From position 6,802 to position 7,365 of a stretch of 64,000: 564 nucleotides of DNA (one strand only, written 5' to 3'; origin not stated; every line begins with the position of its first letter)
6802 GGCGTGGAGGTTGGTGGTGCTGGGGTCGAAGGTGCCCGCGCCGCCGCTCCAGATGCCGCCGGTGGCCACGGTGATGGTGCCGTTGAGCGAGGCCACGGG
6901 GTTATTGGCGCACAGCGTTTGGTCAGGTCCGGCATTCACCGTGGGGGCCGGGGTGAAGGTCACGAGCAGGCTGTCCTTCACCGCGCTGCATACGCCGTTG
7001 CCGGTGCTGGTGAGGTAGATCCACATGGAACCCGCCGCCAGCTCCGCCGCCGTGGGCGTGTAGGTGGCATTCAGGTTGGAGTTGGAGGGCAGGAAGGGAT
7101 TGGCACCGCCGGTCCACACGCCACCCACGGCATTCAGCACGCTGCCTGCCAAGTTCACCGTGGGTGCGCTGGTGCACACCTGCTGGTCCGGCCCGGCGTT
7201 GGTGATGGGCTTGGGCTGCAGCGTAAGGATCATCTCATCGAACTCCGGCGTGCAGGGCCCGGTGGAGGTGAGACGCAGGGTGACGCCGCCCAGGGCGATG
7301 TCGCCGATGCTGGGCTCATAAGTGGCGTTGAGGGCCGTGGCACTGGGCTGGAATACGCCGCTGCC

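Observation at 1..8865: A giant adhesin gene occupies the first 8.9 kb on the minus strand; the ORF track shows only its antisense artefact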

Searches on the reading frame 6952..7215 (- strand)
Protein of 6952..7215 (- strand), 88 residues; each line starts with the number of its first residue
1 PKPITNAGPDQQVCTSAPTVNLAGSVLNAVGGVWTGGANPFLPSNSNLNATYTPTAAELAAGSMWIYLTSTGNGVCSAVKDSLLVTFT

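Call 40: search_solved_structures(query=A1, max_evalue=1, show_alignments=2)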
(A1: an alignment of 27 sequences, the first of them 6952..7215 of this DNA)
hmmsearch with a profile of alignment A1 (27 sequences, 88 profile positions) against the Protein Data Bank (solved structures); distinct sequences matched with E-value up to 1: 2.
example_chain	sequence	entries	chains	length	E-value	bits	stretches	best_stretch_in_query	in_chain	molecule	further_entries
3qll_A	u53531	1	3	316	0.77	13.2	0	41-78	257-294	Citrate lyase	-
8wfx_M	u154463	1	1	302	0.8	13.1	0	28-68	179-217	CRISPR system Cms protein Csm4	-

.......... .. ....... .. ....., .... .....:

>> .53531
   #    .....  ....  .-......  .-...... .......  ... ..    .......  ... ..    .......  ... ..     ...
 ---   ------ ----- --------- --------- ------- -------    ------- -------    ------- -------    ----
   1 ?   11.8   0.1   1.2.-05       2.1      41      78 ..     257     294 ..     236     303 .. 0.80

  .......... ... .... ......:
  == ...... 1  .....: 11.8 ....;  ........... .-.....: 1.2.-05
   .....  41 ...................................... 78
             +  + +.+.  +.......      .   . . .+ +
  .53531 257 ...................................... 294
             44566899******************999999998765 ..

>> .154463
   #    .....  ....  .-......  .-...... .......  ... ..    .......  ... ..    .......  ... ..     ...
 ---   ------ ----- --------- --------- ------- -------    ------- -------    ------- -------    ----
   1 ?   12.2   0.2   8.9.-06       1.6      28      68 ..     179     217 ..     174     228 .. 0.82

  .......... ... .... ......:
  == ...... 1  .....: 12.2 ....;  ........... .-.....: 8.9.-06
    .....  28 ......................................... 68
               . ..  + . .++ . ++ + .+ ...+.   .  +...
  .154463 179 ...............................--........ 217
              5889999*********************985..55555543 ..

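Call 46: search_protein_representatives(alignment_id=A1)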
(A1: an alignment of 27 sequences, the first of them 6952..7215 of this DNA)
Query: 27 sequences, 88 profile positions. Proteins with E-value up to 0.001 (for the whole library): 5201; up to 1e-10: 3255; up to 1e-30: 1282. The best 150 are listed.
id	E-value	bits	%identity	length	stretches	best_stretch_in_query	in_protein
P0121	0.0e+00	5636.0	-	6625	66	1-88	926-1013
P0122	0.0e+00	4672.6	-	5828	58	1-88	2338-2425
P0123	0.0e+00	4331.7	-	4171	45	1-88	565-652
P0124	0.0e+00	3727.8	-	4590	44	1-88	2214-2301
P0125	0.0e+00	3631.0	-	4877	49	1-88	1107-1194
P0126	0.0e+00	3583.0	-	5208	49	1-88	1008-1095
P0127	0.0e+00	3285.1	-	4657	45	1-88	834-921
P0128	0.0e+00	3276.4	-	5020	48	1-87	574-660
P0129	0.0e+00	3202.3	-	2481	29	2-88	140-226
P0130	0.0e+00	3103.1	-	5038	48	1-87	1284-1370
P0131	0.0e+00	3050.0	-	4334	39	1-88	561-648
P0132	0.0e+00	3034.2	-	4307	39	1-88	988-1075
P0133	0.0e+00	2992.8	-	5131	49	1-88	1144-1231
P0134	0.0e+00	2968.2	-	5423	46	4-88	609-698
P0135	0.0e+00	2959.6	-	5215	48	1-88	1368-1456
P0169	0.0e+00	1750.1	-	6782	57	3-86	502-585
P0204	0.0e+00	1285.0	-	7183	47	3-86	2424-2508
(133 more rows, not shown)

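Call 69: list_cluster_members(proteins=[P0121, P0122, P0123, P0125, P0126, P0134, P0169, P0204])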
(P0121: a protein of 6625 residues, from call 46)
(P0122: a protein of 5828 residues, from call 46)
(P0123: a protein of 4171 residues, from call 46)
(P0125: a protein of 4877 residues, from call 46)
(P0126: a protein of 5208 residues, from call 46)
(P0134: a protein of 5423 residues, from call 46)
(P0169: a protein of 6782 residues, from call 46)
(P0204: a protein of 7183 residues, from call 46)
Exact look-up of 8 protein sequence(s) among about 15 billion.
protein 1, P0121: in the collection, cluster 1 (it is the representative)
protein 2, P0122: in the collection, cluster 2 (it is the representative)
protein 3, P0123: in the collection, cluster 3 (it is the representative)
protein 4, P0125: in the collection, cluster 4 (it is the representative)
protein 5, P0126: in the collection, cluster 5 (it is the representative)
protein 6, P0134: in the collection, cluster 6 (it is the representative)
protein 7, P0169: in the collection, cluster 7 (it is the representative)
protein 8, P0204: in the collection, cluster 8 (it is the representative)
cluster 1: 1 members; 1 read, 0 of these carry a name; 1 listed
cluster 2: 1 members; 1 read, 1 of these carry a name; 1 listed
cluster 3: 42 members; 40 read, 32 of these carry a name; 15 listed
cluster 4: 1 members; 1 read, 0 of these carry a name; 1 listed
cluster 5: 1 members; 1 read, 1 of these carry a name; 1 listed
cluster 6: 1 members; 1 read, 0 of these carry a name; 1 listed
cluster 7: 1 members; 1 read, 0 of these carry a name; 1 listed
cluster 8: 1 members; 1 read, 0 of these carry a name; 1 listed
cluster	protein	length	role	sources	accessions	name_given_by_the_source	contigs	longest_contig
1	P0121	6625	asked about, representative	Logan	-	-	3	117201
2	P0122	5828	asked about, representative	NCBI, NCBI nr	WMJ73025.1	gliding motility-associated C-terminal domain-containing protein [Cytophagaceae bacterium ...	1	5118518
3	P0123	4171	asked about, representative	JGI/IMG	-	gliding motility-associated-like protein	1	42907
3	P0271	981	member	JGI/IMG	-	sorbitol-specific phosphotransferase system component IIA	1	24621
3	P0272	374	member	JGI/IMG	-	gliding motility-associated-like protein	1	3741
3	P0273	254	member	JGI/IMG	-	hypothetical protein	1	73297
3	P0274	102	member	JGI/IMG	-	hypothetical protein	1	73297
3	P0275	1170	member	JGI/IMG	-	hypothetical protein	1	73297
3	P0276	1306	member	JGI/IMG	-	hypothetical protein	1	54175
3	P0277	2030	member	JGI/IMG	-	hypothetical protein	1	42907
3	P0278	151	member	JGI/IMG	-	hypothetical protein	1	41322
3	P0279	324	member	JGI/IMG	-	hypothetical protein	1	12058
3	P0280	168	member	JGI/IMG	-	PKD repeat protein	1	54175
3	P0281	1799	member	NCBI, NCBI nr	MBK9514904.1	MAG: gliding motility-associated C-terminal domain-containing protein [Flavobacteriales ... | gliding motility-associated C-terminal domain-containing protein [Flavobacteriales ...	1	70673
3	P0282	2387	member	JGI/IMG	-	hypothetical protein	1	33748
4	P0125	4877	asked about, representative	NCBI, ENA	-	-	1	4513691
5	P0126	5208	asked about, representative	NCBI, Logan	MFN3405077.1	MAG: gliding motility-associated C-terminal domain-containing protein [Cytophagaceae ...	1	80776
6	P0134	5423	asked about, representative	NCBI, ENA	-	-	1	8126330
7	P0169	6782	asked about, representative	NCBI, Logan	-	-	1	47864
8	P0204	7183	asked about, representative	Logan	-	-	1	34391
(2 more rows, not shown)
